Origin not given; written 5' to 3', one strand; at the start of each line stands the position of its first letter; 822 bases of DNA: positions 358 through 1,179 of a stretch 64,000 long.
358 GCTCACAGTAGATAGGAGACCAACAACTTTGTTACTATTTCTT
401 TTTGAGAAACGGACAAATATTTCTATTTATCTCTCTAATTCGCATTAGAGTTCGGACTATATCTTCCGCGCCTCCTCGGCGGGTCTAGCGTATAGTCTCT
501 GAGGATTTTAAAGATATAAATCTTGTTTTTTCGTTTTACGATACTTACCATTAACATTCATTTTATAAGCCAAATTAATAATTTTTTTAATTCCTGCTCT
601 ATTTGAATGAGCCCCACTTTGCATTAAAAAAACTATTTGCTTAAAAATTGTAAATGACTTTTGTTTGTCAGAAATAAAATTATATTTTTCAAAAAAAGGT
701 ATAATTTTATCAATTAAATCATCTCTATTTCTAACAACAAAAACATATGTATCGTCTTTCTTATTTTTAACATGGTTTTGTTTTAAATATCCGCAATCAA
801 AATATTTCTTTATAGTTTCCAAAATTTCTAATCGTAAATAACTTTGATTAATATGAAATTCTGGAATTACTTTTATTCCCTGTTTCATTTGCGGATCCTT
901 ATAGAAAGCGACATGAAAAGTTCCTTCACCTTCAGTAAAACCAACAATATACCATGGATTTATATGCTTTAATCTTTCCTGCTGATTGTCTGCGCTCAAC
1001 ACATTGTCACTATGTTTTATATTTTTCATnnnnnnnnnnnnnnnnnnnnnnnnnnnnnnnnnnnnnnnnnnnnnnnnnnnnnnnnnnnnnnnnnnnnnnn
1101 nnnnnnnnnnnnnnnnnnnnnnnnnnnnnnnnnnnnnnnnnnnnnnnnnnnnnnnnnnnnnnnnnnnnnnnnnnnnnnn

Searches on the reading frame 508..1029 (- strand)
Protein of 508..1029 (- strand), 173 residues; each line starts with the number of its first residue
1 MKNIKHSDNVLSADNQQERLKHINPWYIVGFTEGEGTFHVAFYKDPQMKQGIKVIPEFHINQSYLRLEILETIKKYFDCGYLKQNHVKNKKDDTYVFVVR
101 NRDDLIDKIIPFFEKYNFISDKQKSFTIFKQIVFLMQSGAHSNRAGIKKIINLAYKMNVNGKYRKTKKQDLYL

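Call 39: find_encoding_contigs(protein=window:508-1029:-, flank=10000, max_places=3)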
Protein window:508-1029:- (173 aa): 12 contigs read that carry it; 3 places shown.
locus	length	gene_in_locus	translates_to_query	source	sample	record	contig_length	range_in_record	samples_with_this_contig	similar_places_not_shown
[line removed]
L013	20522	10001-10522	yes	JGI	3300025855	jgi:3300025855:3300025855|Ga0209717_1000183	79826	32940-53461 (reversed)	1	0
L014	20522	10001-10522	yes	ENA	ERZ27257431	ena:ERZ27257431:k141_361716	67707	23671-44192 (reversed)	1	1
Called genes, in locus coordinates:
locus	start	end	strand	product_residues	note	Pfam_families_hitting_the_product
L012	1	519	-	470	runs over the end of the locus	PF01547:SBP_bac_1, PF13416:SBP_bac_8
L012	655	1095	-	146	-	PF04138:GtrA_DPMS_TM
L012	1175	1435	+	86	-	-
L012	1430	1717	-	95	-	-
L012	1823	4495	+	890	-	PF00932:LTD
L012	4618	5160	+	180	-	PF01250:Ribosomal_S6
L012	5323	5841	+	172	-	PF00436:SSB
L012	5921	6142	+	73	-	PF01084:Ribosomal_S18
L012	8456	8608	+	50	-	-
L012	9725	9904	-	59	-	-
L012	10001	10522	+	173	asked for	PF00961:LAGLIDADG_1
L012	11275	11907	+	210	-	-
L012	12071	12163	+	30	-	-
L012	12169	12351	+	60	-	-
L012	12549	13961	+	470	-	PF27218:MJ0043_C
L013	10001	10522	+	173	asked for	PF00961:LAGLIDADG_1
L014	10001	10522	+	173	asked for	PF00961:LAGLIDADG_1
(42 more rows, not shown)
